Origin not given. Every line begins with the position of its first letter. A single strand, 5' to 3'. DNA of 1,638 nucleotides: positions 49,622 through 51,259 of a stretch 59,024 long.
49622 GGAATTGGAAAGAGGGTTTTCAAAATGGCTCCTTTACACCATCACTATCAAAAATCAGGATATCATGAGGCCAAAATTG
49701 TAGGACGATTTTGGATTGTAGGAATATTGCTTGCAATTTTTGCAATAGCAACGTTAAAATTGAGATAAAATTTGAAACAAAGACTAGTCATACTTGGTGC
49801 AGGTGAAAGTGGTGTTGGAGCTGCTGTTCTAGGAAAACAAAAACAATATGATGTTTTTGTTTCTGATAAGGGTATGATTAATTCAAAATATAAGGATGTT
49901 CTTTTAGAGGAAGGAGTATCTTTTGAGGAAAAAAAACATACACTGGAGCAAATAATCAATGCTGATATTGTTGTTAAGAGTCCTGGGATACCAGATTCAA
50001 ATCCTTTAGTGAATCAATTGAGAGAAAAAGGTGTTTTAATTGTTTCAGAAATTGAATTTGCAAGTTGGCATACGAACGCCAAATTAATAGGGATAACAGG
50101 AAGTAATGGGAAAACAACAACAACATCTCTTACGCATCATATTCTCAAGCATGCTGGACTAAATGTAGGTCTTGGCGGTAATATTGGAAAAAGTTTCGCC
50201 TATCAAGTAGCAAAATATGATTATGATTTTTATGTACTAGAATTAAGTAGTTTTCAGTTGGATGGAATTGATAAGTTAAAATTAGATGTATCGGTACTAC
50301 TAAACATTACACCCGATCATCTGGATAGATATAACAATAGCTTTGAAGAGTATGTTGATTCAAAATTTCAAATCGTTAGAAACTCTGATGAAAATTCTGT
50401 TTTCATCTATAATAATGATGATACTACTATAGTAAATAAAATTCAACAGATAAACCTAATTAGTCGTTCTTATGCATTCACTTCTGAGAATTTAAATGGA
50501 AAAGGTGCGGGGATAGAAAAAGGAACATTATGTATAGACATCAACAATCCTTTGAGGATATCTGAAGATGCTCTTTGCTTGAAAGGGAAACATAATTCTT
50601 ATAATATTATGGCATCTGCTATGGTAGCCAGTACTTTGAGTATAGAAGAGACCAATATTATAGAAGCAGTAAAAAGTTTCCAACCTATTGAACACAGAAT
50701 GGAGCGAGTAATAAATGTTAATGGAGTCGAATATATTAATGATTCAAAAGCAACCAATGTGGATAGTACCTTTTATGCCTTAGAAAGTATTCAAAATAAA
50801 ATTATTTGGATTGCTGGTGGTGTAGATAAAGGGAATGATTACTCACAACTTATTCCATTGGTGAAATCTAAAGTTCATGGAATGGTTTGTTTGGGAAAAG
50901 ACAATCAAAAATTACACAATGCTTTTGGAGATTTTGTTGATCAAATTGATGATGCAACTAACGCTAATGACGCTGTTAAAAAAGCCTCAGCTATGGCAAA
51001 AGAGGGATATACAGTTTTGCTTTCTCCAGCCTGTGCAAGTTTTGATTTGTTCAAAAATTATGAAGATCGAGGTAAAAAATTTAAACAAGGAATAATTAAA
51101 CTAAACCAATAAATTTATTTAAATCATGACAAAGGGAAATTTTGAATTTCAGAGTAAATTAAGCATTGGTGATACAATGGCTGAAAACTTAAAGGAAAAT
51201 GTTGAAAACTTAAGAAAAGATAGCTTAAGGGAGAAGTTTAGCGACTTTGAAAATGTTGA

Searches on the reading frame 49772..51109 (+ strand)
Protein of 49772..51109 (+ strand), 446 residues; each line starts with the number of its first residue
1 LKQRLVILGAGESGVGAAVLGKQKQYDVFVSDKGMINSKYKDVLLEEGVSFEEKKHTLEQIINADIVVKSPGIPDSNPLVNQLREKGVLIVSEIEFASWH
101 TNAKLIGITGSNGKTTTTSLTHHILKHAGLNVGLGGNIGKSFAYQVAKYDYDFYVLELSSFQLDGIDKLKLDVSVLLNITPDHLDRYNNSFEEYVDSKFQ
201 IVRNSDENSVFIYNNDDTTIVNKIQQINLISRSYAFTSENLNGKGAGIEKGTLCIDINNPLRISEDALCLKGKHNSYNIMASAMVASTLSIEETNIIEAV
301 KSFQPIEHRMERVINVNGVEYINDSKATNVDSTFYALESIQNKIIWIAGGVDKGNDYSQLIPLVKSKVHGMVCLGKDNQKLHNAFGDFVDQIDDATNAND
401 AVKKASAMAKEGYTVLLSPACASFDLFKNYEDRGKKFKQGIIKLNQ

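Call 4: search_protein_families(library=pfam, proteins=[window:49772-51109:+], max_evalue=1)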
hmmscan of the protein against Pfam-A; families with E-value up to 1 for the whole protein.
window:49772-51109:+ (446 aa): 8 families
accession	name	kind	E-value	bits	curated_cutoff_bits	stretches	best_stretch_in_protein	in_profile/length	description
PF08245.18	Mur_ligase_M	-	4.7e-32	112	24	1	108-286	1-200/200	Mur ligase middle domain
PF02875.26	Mur_ligase_C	-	7.7e-15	56.3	28.4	1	308-421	1-127/127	Mur ligase, glutamate ligase domain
PF21377.3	MurD_N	-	2.2e-09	37.6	24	1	8-75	5-73/76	MurD N-terminal domain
PF21799.2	MurD-like_N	-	2.4e-07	31.4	27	1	4-91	2-87/88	Mur ligase MurD-like, N-terminal domain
PF01262.27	AlaDh_PNT_C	-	0.024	14.5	23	1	4-75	30-104/214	Alanine dehydrogenase/PNT, C-terminal domain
PF04239.17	DUF421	-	0.069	13.1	23.6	1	77-118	36-77/129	YetF C-terminal domain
PF19252.4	HIND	-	0.42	10.5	25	1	288-296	3-11/25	HIND motif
PF07992.20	Pyr_redox_2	-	0.45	10.3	26.1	0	4-35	2-33/291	Pyridine nucleotide-disulphide oxidoreductase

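Call 5: search_protein_families(library=ncbifam, proteins=[window:49772-51109:+], max_evalue=1)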
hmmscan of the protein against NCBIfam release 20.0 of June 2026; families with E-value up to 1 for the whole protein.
window:49772-51109:+ (446 aa): 29 families (the best 25 are shown)
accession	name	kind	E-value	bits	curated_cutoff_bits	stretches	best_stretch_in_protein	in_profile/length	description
TIGR01087.1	murD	equivalog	1.7e-124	416.3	211.95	1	5-439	2-437/441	UDP-N-acetylmuramoyl-L-alanine--D-glutamate ligase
TIGR01082.1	murC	equivalog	1.2e-34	120.2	335.1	1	7-338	7-338/449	UDP-N-acetylmuramate--L-alanine ligase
NF053646.1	pMurD1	equivalog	3.1e-34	118.4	610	1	5-345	3-353/465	pseudomurein biosynthesis peptide ligase pMurD1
NF053645.1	pMurC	equivalog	5.3e-33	114.5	560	2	16-240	13-247/492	pseudomurein biosynthesis peptide ligase pMurC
NF053647.1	pMurD2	equivalog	7.8e-32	110.7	550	2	5-242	3-239/405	pseudomurein biosynthesis peptide ligase pMurD2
NF001126.0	PRK00139.1-4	equivalog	2.8e-30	105.3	373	2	145-341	166-363/486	UDP-N-acetylmuramoyl-L-alanyl-D-glutamate--2,6-diaminopimelate ligase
TIGR01085.1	murE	subfamily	7e-28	97.8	257.3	2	144-320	149-333/472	UDP-N-acetylmuramyl-tripeptide synthetase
TIGR01143.1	murF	subfamily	7.3e-27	94.4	288.6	1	100-342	71-320/418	UDP-N-acetylmuramoyl-tripeptide--D-alanyl-D-alanine ligase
NF008896.0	PRK11929.1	equivalog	8.4e-21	73.5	1023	3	148-315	177-351/965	bifunctional UDP-N-acetylmuramoyl-L-alanyl-D-glutamate--2,6-diaminopimelate ligase MurE/UDP-N-acetylmuramoyl-tripeptide--D-alanyl-D-alanine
NF001124.0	PRK00139.1-2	equivalog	2.3e-20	72.8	476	2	144-324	170-356/500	UDP-N-acetylmuramoyl-L-alanyl-D-glutamate--2,6-diaminopimelate ligase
NF053648.1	pMurE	equivalog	5.1e-19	68.3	600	2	169-315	188-326/464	pseudomurein biosynthesis peptide ligase pMurE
NF010628.0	PRK14022.1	equivalog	5.9e-18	64.8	536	2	150-334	178-355/483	UDP-N-acetylmuramoyl-L-alanyl-D-glutamate--L-lysine ligase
NF011171.0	PRK14573.1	equivalog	1.1e-16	59.9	1015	1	19-324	22-321/809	bifunctional UDP-N-acetylmuramate--L-alanine ligase/D-alanine--D-alanine ligase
NF001123.0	PRK00139.1-1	equivalog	1.9e-15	56.6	586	1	92-381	96-416/493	UDP-N-acetylmuramoyl-L-alanyl-D-glutamate--2,6-diaminopimelate ligase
NF001129.0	PRK00139.2-3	equivalog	2.7e-15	55.9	762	2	149-318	186-365/517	UDP-N-acetylmuramoyl-L-alanyl-D-glutamate--2,6-diaminopimelate ligase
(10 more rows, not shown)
